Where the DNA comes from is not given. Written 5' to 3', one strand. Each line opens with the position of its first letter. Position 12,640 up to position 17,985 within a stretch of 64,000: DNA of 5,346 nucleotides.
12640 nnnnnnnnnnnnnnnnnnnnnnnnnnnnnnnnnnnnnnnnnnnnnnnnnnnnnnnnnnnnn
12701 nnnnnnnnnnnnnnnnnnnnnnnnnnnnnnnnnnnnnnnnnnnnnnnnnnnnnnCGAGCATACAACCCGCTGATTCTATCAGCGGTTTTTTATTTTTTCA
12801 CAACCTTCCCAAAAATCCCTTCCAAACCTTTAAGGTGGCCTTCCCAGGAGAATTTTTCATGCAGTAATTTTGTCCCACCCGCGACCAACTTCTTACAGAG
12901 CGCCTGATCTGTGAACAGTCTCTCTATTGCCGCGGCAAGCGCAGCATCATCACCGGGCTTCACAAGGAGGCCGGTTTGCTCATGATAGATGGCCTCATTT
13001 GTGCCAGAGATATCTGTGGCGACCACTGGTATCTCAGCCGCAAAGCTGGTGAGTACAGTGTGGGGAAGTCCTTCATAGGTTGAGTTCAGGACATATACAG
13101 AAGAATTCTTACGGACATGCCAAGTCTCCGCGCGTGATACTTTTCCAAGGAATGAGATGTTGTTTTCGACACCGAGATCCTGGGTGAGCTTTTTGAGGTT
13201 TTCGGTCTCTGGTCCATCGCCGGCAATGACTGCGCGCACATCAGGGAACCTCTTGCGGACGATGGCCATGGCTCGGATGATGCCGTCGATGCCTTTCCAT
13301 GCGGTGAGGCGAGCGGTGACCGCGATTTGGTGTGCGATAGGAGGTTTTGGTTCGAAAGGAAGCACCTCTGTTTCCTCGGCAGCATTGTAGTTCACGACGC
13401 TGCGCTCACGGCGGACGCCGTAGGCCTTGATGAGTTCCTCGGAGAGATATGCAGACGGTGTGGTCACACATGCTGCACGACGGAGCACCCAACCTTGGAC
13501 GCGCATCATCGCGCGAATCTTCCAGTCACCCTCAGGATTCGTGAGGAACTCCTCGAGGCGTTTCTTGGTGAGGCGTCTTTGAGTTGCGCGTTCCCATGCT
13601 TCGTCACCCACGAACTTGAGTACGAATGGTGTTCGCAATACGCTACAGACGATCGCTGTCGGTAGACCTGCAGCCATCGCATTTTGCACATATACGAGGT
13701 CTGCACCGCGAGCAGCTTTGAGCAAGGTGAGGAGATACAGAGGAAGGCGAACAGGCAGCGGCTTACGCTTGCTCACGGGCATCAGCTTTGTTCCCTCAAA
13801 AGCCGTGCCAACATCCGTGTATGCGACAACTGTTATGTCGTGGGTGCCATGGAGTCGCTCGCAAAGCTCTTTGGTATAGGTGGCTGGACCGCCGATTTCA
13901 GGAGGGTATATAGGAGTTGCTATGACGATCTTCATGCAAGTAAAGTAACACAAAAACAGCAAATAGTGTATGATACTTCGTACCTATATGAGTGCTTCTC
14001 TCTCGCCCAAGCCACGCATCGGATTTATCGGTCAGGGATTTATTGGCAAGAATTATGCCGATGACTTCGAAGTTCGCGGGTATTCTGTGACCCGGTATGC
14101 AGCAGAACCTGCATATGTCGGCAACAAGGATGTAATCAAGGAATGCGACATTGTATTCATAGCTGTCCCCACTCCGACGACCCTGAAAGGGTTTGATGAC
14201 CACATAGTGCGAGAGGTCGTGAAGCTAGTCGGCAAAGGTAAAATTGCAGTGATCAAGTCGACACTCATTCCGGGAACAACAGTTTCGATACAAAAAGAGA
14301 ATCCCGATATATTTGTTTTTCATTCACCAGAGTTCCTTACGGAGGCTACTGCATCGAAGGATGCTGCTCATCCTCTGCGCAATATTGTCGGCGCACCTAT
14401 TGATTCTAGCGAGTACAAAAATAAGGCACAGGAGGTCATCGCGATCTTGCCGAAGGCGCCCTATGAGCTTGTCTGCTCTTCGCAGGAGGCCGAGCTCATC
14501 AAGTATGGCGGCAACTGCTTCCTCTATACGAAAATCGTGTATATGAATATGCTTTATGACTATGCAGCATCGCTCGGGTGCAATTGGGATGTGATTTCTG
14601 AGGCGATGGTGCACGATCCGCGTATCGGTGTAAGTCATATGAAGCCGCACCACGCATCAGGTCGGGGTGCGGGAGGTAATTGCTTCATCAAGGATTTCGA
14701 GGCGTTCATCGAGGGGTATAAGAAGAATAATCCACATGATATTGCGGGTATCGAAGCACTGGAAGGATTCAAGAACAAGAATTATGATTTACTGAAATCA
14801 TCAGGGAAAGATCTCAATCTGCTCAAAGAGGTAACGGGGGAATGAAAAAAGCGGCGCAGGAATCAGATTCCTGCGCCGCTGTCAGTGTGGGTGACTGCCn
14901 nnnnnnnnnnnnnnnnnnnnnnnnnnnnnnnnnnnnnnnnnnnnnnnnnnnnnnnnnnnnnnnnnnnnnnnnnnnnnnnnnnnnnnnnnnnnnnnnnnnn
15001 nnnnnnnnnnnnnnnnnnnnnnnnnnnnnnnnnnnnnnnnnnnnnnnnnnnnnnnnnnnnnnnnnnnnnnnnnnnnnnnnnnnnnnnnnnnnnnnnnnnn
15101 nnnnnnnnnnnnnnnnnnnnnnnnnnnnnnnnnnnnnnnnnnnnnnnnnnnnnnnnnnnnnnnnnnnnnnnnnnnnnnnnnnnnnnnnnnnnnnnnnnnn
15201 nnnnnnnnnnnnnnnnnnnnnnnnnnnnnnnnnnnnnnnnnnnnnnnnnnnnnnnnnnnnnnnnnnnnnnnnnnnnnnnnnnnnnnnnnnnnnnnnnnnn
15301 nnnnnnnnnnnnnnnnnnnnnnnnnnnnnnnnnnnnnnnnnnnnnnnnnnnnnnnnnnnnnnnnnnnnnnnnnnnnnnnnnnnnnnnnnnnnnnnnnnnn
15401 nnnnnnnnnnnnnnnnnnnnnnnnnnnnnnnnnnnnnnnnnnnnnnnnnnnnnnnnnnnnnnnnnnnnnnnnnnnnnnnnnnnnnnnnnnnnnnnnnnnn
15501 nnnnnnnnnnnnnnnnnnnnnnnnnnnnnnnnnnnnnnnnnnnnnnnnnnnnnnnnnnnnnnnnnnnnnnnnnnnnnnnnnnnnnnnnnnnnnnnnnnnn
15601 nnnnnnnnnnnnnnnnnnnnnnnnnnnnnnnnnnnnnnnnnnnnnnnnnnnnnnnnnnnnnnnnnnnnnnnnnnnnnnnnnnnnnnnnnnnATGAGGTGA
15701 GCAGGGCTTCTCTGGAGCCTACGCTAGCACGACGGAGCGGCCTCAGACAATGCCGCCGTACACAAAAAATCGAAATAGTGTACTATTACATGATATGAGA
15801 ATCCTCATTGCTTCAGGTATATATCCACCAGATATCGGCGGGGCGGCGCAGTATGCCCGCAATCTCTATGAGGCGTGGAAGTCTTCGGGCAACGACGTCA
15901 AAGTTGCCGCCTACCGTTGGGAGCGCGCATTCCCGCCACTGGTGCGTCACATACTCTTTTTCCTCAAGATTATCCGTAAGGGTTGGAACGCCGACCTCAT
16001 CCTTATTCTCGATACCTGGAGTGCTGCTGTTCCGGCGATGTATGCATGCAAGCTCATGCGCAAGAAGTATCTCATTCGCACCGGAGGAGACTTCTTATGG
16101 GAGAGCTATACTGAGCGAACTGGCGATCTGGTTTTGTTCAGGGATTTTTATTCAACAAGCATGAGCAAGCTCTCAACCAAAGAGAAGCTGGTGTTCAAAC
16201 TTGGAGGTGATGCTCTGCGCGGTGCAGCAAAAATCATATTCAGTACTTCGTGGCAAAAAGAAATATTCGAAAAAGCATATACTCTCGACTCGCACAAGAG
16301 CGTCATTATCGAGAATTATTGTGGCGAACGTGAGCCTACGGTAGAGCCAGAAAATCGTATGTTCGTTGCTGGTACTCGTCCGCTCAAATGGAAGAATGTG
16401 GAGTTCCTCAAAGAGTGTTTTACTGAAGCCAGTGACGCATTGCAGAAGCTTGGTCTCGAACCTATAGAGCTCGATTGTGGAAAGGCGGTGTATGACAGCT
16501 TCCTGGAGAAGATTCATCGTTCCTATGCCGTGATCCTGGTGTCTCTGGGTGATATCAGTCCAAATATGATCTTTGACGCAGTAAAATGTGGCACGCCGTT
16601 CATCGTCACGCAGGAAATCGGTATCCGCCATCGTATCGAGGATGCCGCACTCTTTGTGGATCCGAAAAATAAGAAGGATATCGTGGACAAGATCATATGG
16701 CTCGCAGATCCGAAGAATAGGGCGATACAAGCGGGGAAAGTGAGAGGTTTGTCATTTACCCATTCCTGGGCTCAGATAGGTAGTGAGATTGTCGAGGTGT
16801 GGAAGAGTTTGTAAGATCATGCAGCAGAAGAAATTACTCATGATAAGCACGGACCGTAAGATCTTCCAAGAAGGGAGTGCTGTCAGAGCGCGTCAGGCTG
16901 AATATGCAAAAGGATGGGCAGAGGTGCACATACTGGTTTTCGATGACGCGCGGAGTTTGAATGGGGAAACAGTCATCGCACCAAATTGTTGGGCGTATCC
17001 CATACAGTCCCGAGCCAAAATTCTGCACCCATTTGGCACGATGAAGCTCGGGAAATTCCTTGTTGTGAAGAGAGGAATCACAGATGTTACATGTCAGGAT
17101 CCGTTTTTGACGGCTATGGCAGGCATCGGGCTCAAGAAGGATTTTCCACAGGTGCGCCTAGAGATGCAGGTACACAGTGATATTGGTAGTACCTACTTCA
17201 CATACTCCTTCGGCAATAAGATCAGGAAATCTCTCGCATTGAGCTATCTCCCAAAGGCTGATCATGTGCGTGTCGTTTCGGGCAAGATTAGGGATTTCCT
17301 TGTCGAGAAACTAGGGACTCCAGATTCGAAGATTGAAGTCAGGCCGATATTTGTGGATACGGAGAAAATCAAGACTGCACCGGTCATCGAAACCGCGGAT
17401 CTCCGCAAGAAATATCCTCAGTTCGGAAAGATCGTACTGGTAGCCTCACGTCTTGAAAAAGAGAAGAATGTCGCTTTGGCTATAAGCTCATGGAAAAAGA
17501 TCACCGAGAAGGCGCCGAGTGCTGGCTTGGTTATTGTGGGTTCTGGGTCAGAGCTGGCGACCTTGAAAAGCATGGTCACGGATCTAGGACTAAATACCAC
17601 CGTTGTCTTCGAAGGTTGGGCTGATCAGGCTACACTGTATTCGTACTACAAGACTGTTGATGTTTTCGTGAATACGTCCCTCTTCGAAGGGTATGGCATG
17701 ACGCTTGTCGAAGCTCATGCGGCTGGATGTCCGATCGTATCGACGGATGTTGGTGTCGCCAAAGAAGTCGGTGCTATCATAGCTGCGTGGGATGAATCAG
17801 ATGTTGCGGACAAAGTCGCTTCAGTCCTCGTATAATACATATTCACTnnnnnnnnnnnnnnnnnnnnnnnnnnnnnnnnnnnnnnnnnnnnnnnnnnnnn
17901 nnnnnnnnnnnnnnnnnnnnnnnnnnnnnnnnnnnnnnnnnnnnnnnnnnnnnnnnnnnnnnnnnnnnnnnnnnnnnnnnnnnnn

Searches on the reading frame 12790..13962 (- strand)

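Call 9: search_protein_families(library=pfam, proteins=[window:12790-13962:-], max_evalue=0.001)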
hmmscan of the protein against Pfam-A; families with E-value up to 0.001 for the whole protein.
window:12790-13962:- (390 aa): 5 families
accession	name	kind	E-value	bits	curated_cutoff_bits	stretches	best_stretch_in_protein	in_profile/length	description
PF00534.26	Glycos_transf_1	-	3.1e-40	137.9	26.4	1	212-364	17-170/172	Glycosyl transferases group 1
PF13692.12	Glyco_trans_1_4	-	2.2e-32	112.7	27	1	212-352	3-142/142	Glycosyl transferases group 1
PF13579.12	Glyco_trans_4_4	-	5.6e-17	63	29.7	1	24-193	1-157/158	Glycosyl transferase 4-like domain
PF13439.12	Glyco_transf_4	-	4.7e-15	56.5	28.5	1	23-194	1-165/170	Glycosyltransferase Family 4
PF20706.3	GT4-conflict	-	4.5e-07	29.6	26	1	186-378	171-383/385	Family 4 Glycosyltransferase in conflict systems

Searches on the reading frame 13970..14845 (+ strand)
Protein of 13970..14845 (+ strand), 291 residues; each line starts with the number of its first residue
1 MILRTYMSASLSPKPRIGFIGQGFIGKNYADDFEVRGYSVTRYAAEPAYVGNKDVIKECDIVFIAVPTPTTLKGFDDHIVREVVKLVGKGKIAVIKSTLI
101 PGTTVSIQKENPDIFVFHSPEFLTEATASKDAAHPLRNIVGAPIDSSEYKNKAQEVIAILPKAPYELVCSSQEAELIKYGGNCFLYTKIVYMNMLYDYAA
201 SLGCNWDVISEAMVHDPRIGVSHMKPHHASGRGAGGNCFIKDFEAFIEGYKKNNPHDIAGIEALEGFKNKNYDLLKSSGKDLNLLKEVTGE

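Call 9: search_protein_families(library=pfam, proteins=[window:13970-14845:+], max_evalue=0.001)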
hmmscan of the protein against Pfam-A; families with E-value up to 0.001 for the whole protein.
window:13970-14845:+ (291 aa): 3 families
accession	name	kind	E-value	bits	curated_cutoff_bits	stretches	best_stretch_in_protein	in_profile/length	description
PF00984.24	UDPG_MGDP_dh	-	2.2e-16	60.1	25.4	1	173-254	2-79/94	UDP-glucose/GDP-mannose dehydrogenase family, central domain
PF03721.20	UDPG_MGDP_dh_N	-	1.9e-14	54.1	27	1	54-148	72-181/187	UDP-glucose/GDP-mannose dehydrogenase family, NAD binding domain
PF03446.21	NAD_binding_2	-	0.00014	22.3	21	0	16-110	1-106/161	NAD binding domain of 6-phosphogluconate dehydrogenase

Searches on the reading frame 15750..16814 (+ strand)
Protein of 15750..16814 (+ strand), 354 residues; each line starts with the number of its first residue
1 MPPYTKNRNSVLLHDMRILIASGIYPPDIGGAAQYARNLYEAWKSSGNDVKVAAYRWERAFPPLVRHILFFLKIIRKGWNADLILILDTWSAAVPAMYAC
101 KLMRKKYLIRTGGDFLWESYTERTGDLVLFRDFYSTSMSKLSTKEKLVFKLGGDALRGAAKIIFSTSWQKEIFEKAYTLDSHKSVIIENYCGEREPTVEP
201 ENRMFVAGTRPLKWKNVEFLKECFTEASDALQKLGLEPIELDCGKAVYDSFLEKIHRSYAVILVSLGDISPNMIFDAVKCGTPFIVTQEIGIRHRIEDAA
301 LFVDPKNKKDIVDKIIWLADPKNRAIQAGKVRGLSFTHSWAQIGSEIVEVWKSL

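Call 9: search_protein_families(library=pfam, proteins=[window:15750-16814:+], max_evalue=0.001)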
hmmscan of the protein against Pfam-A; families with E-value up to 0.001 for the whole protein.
window:15750-16814:+ (354 aa): 3 families
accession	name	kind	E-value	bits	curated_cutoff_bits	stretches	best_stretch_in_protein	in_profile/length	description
PF13439.12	Glyco_transf_4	-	1.4e-05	25.6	28.5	1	29-189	1-164/170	Glycosyltransferase Family 4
PF13692.12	Glyco_trans_1_4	-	3.4e-05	24.6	27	1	252-319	71-140/142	Glycosyl transferases group 1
PF00534.26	Glycos_transf_1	-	0.00028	20.9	26.4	1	274-321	109-158/172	Glycosyl transferases group 1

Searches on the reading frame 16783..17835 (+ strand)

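Call 9: search_protein_families(library=pfam, proteins=[window:16783-17835:+], max_evalue=0.001)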
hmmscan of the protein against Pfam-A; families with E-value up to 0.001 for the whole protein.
window:16783-17835:+ (350 aa): 4 families
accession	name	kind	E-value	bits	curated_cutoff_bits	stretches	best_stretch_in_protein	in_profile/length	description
PF00534.26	Glycos_transf_1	-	1.1e-27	97.2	26.4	1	215-329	15-130/172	Glycosyl transferases group 1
PF13692.12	Glyco_trans_1_4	-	2.4e-25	89.9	27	1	216-349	2-140/142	Glycosyl transferases group 1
PF13439.12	Glyco_transf_4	-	5e-09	36.8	28.5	1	47-195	21-170/170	Glycosyltransferase Family 4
PF20706.3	GT4-conflict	-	1.3e-07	31.4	26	1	200-327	179-318/385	Family 4 Glycosyltransferase in conflict systems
